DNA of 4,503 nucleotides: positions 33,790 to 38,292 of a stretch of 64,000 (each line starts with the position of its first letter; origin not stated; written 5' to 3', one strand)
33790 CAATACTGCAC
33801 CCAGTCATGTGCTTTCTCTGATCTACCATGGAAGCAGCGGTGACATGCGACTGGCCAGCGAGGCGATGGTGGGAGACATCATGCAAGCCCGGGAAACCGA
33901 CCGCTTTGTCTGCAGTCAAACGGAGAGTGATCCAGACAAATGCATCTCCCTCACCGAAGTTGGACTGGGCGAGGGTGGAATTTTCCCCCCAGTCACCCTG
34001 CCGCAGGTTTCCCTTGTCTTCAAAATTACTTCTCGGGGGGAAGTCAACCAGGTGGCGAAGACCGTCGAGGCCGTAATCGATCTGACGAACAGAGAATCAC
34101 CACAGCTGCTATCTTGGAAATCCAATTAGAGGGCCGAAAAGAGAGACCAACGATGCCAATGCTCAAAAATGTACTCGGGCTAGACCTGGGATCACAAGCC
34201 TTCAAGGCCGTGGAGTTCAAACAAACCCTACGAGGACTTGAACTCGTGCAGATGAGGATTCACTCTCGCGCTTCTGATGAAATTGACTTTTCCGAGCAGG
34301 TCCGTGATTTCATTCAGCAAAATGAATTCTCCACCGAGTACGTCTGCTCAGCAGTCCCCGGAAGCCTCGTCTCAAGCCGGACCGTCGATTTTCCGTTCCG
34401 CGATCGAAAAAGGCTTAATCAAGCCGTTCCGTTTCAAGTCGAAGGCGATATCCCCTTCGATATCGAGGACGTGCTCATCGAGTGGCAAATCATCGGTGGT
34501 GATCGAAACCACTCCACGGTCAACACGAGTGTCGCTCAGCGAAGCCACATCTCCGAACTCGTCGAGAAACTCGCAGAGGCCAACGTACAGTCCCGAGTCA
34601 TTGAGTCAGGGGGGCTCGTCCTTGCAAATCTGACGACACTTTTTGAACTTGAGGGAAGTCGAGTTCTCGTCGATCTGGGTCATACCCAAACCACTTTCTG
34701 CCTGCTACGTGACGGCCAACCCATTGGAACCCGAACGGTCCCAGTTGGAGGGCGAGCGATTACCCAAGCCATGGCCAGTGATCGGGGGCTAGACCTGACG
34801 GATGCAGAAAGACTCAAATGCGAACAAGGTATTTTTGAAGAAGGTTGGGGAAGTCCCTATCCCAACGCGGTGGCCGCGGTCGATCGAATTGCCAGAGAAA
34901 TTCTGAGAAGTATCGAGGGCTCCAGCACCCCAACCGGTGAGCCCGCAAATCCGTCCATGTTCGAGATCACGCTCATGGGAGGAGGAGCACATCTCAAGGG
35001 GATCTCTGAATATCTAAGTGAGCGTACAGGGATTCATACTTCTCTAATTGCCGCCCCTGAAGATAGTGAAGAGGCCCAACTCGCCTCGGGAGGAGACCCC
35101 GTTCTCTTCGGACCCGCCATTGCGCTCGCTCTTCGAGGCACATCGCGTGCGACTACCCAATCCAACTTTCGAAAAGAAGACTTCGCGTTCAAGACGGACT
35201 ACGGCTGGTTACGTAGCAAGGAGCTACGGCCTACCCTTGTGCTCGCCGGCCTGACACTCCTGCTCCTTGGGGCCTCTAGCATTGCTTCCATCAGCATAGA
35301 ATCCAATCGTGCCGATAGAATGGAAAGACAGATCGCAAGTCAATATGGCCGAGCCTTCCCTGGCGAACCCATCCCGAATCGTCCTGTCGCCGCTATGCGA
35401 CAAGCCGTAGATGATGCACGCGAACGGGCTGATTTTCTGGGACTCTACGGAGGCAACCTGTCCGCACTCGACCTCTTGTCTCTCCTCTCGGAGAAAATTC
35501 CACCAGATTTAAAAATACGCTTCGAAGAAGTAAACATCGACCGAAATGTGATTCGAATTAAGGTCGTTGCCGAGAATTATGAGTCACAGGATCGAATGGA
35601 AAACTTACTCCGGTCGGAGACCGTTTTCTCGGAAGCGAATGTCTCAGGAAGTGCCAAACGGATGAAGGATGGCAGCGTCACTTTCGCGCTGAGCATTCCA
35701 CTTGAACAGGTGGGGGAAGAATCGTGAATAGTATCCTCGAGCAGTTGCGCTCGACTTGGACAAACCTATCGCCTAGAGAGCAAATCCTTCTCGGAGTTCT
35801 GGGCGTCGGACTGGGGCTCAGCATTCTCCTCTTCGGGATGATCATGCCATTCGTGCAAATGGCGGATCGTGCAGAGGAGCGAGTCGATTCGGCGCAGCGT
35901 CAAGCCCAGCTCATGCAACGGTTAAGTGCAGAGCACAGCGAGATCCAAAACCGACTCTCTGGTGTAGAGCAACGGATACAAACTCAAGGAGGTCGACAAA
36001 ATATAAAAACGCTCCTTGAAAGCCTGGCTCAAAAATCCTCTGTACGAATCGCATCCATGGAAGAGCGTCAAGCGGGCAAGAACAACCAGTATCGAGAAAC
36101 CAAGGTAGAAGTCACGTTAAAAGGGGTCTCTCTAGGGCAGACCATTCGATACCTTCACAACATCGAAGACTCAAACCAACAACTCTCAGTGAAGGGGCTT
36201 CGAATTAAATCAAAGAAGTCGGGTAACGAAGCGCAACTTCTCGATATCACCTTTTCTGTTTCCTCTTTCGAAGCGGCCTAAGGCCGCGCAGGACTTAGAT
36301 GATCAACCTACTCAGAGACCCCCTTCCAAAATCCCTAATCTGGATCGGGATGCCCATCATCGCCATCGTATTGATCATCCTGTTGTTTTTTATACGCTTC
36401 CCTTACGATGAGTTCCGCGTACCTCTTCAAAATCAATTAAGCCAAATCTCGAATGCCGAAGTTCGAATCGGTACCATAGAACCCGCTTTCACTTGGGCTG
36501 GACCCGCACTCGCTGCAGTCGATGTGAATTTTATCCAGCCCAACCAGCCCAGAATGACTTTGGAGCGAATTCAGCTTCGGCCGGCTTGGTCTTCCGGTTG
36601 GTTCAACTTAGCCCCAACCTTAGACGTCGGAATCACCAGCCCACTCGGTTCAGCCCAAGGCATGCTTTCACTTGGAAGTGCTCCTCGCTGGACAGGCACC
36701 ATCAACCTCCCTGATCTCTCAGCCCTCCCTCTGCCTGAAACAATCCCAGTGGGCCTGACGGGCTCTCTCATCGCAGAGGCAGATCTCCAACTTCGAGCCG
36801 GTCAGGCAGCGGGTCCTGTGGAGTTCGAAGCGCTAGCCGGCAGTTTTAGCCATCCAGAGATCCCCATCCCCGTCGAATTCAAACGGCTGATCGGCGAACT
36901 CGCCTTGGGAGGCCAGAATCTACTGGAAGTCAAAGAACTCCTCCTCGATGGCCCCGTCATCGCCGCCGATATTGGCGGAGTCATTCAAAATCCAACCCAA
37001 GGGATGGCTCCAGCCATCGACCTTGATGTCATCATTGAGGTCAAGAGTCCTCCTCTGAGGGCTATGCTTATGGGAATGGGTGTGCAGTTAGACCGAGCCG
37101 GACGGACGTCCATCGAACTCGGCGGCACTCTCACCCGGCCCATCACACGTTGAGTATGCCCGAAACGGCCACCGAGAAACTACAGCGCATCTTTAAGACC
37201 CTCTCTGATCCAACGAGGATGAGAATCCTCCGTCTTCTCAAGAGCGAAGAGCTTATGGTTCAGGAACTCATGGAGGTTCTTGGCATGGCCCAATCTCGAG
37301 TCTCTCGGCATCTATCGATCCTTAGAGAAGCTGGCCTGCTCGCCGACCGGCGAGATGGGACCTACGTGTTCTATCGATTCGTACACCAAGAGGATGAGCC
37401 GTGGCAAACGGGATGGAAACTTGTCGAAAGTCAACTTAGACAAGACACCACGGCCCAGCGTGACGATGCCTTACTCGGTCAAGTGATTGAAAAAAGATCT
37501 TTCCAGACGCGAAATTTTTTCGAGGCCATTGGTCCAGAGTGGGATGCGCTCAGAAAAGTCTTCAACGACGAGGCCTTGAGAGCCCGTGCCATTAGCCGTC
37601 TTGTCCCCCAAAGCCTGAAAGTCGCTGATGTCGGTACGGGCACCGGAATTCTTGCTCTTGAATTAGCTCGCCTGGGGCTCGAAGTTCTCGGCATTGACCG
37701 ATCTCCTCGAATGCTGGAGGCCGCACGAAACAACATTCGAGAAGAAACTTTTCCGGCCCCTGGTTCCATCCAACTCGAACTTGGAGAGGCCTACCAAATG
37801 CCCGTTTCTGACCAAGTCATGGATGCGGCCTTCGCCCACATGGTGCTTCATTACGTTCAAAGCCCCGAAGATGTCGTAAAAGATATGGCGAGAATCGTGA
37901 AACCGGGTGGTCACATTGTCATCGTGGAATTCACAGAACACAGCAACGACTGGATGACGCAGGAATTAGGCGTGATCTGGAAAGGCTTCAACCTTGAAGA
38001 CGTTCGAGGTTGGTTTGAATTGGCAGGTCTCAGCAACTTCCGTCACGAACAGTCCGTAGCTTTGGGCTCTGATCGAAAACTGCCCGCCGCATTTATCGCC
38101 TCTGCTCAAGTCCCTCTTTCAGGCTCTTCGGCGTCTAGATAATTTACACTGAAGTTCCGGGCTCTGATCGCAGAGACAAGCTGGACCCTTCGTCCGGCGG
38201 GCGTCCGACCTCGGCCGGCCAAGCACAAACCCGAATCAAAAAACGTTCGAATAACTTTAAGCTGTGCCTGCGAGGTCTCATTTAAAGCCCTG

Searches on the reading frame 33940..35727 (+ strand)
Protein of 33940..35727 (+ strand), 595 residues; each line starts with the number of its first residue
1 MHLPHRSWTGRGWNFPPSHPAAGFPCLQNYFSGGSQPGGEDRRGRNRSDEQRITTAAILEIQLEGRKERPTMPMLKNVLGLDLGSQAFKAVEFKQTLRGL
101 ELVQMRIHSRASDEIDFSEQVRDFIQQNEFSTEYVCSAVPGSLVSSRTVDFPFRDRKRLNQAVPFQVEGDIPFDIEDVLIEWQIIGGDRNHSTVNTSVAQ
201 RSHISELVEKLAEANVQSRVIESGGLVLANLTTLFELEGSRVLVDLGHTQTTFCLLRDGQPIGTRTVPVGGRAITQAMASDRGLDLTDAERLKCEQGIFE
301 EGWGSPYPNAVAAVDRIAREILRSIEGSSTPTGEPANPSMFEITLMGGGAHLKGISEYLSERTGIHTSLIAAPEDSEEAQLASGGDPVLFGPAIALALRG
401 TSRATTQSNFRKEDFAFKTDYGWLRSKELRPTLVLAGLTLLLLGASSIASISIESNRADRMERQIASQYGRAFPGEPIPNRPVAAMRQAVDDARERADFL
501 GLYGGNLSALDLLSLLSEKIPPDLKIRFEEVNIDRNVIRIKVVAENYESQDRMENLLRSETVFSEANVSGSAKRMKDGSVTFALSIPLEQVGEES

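Call 9: search_protein_families(library=pfam, proteins=[window:33940-35727:+], max_evalue=0.01)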
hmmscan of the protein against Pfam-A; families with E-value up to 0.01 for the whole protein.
window:33940-35727:+ (595 aa): 6 families
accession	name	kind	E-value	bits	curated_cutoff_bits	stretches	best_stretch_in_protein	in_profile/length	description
PF11104.14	PilM_2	-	4.6e-21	75.6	27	1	80-371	1-306/340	Type IV pilus assembly protein PilM;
PF14450.12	FtsA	-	6.4e-11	43.1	31.8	1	242-382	1-123/127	Cell division protein FtsA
PF12693.12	GspL_C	-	3.2e-06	27.5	29.6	1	430-559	8-132/158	GspL periplasmic domain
PF25216.1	Volactin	-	0.00018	21.5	35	1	195-362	124-290/321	Volactin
PF05134.19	T2SSL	-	0.0038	17.1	25.5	1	138-217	52-127/231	Type II secretion system (T2SS), protein L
PF06723.19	MreB_Mbl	-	0.0075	15.6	27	0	343-374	277-308/327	MreB/Mbl protein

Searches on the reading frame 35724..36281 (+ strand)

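Call 9: search_protein_families(library=pfam, proteins=[window:35724-36281:+], max_evalue=0.01)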
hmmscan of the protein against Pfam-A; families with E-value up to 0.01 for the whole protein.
window:35724-36281:+ (185 aa): 2 families
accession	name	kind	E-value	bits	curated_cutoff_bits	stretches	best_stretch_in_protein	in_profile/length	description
PF04612.17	T2SSM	-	5.2e-17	63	27.8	1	6-164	2-144/160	Type II secretion system (T2SS), protein M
PF10741.14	T2SSM_b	-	2.5e-05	24.6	21.7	1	95-182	20-110/111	Type II secretion system (T2SS), protein M subtype b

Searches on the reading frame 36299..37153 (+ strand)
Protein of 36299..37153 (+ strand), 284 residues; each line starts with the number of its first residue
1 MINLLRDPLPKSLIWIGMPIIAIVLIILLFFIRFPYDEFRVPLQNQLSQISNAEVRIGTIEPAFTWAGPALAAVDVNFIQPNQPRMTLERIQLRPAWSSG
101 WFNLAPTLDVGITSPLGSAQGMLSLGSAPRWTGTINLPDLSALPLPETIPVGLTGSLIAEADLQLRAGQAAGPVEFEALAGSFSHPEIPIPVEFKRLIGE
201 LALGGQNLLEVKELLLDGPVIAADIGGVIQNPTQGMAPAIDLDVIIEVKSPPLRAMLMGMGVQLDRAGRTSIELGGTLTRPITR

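Call 36: search_protein_families(library=pfam, proteins=[window:36299-37153:+], max_evalue=0.001)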
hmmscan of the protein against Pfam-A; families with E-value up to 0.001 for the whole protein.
window:36299-37153:+ (284 aa): 1 family
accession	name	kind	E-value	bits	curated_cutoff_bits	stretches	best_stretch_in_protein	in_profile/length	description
PF13116.12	YhdP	-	7.3e-07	27.9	46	1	13-101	11-102/1224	YhdP protein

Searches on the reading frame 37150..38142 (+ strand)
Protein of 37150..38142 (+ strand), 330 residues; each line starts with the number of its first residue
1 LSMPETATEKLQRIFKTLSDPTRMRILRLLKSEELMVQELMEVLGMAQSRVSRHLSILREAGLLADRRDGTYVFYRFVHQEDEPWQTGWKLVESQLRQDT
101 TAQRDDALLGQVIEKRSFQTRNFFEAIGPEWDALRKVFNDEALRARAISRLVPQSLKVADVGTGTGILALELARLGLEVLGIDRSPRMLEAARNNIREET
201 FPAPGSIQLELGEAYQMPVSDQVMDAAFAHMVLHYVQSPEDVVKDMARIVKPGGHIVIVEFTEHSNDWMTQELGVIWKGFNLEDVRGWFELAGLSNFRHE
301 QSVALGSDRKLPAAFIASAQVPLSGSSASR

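Call 36: search_protein_families(library=pfam, proteins=[window:37150-38142:+], max_evalue=0.001)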
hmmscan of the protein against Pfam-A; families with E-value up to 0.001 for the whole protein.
window:37150-38142:+ (330 aa): 18 families
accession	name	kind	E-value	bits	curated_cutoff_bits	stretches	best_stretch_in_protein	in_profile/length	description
PF08241.18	Methyltransf_11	-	5.8e-23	81.8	21.2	1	160-258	2-95/95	Methyltransferase domain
PF13649.12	Methyltransf_25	-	2.8e-19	70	27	1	158-254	1-97/97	Methyltransferase domain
PF13847.12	Methyltransf_31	-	4.1e-19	69.1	27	1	156-270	5-127/145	Methyltransferase domain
PF13489.12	Methyltransf_23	-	4.6e-16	59.4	27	1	145-271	10-131/164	Methyltransferase domain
PF01022.26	HTH_5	-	7e-16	58.3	22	1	20-64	1-45/47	Bacterial regulatory protein, arsR family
PF08242.18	Methyltransf_12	-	3.4e-14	53.8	30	1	160-256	2-98/98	Methyltransferase domain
PF12840.13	HTH_20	-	3.1e-13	49.9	27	1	18-65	1-49/51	Helix-turn-helix domain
PF01209.24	Ubie_methyltran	-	4.1e-12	46.4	20.1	1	153-271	46-164/233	ubiE/COQ5 methyltransferase family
PF06325.19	PrmA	-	4.5e-09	36.7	22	1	147-289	154-289/296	Ribosomal protein L11 methyltransferase (PrmA)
PF12802.13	MarR_2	-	1.3e-05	25.6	27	1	21-69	5-58/61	MarR family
PF25213.1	HVO_A0261_N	-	1.5e-05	25.2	35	1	21-73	11-62/86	HVO_A0261 N-terminal domain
PF05175.20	MTS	-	0.00017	21.7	23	1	154-259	31-139/170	Methyltransferase small domain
PF01978.25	TrmB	-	0.00021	21.5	25.6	1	28-79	16-66/68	Sugar-specific transcriptional regulator TrmB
PF01135.25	PCMT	-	0.00027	21.2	20.3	1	154-216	73-135/210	Protein-L-isoaspartate(D-aspartate) O-methyltransferase (PCMT)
PF13412.12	HTH_24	-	0.00027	20.9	21.9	1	20-64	2-47/48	Winged helix-turn-helix DNA-binding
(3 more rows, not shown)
